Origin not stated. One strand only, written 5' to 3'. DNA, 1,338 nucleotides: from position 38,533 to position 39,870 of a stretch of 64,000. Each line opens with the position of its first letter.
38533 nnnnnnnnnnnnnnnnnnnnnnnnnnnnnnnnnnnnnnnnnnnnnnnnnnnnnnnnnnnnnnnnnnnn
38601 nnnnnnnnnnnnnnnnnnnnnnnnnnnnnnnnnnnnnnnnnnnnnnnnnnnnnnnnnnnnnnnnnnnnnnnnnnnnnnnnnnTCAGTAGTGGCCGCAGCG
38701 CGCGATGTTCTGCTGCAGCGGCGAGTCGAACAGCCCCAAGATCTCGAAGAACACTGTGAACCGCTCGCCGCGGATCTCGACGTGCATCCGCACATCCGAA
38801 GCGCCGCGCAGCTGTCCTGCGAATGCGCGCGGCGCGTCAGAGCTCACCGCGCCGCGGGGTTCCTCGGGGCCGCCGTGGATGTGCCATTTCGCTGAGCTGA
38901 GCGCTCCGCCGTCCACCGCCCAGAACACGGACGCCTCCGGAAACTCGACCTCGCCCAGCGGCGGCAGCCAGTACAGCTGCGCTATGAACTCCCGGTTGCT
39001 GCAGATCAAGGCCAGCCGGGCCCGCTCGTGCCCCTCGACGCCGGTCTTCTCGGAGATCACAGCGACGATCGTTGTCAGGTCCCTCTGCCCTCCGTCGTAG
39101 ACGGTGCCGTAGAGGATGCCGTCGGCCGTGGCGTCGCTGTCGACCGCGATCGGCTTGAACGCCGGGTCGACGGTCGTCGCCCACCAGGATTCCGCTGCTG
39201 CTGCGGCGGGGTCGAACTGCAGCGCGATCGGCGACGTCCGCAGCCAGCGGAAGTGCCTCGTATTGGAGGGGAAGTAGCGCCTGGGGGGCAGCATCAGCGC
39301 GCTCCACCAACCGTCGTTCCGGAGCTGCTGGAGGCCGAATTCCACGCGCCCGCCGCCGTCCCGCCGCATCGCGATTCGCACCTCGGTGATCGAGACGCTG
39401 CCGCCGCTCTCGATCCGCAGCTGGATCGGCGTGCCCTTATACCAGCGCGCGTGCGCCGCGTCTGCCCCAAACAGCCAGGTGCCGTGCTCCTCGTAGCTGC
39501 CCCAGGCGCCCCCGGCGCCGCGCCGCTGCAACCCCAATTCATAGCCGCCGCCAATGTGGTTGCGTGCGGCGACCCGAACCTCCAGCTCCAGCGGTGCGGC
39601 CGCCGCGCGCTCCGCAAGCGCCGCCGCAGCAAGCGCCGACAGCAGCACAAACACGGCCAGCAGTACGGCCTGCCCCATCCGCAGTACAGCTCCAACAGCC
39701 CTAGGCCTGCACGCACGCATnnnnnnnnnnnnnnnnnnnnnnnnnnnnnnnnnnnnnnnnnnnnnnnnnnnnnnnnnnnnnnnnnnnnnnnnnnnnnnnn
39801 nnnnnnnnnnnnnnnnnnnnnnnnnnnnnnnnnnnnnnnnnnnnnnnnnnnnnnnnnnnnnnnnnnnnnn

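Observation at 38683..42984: Tandem array of four paralogous secreted/anchored proteins built on an unrecognised two-cysteine C-terminal domain ending ..................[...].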

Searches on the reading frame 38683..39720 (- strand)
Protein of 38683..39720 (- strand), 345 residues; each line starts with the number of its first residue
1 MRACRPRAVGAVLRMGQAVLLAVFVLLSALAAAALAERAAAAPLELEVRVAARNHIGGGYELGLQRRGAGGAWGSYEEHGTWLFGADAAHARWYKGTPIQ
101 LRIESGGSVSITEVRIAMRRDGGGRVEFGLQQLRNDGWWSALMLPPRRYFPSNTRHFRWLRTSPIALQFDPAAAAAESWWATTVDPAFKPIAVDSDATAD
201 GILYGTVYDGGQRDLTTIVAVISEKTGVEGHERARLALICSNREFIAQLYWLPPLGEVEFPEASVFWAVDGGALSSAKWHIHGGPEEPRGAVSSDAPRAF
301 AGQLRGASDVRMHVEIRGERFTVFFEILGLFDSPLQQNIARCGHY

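Call 3: search_protein_families(library=pfam, proteins=[window:38683-39678:-], max_evalue=1)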
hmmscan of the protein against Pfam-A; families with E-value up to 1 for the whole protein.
window:38683-39678:- (331 aa): 0 families

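Call 4: search_protein_families(library=ncbifam, proteins=[window:38683-39678:-], max_evalue=1)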
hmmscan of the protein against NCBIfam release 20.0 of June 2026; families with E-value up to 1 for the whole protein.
window:38683-39678:- (331 aa): 1 family
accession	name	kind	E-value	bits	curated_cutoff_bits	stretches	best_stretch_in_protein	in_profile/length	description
NF041112.1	chap_CsgH_alph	subfamily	0.18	11.9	35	1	20-58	3-41/91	curli-like amyloid fiber formation chaperone CsgH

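Call 22: find_encoding_contigs(protein=window:38683-39720:-, flank=10000, max_places=6)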
Protein window:38683-39720:- (345 aa): 2 contigs read that carry it; 2 places shown.
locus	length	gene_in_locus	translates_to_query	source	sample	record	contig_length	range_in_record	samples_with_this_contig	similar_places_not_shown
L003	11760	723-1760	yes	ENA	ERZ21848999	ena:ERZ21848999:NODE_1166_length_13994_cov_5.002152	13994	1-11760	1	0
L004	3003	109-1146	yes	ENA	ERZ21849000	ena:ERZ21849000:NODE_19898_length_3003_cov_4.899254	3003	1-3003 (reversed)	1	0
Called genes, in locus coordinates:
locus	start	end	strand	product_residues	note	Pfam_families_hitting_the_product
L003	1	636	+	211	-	?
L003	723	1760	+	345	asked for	-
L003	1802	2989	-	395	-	PF00441:Acyl-CoA_dh_1 (weak), PF08028:Acyl-CoA_dh_2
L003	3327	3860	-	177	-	PF13274:SocA_Panacea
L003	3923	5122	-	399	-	PF00441:Acyl-CoA_dh_1, PF08028:Acyl-CoA_dh_2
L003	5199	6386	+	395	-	PF02771:Acyl-CoA_dh_N, PF02770:Acyl-CoA_dh_M, PF00441:Acyl-CoA_dh_1, PF08028:Acyl-CoA_dh_2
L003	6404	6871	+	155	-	PF19315:MC_hydratase, PF01575:MaoC_dehydratas, PF13452:FAS1_DH_region (weak)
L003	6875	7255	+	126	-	PF20472:PDDEXK_11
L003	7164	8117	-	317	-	PF02086:MethyltransfD12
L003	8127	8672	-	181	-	PF04167:DUF402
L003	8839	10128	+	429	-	PF00709:Adenylsucc_synt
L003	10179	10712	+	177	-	PF13664:DUF4149 (weak), PF05425:CopD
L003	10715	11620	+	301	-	PF00578:AhpC-TSA, PF08534:Redoxin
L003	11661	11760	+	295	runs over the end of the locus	PF00378:ECH_1, PF16113:ECH_2, PF00378:ECH_1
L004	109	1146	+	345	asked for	-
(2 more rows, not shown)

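Call 70: search_protein_families(library=padloc, proteins=[window:38683-39720:-], max_evalue=0.1)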
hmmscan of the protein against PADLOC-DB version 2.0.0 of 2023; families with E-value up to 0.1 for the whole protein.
window:38683-39720:- (345 aa): 0 families

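Call 71: search_protein_families(library=phrogs, proteins=[window:38683-39720:-], max_evalue=0.1)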
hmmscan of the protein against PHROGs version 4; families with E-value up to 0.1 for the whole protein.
window:38683-39720:- (345 aa): 1 family
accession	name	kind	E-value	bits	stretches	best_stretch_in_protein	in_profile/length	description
phrog_12575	-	unknown function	0.086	13.9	0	111-167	30-86/136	-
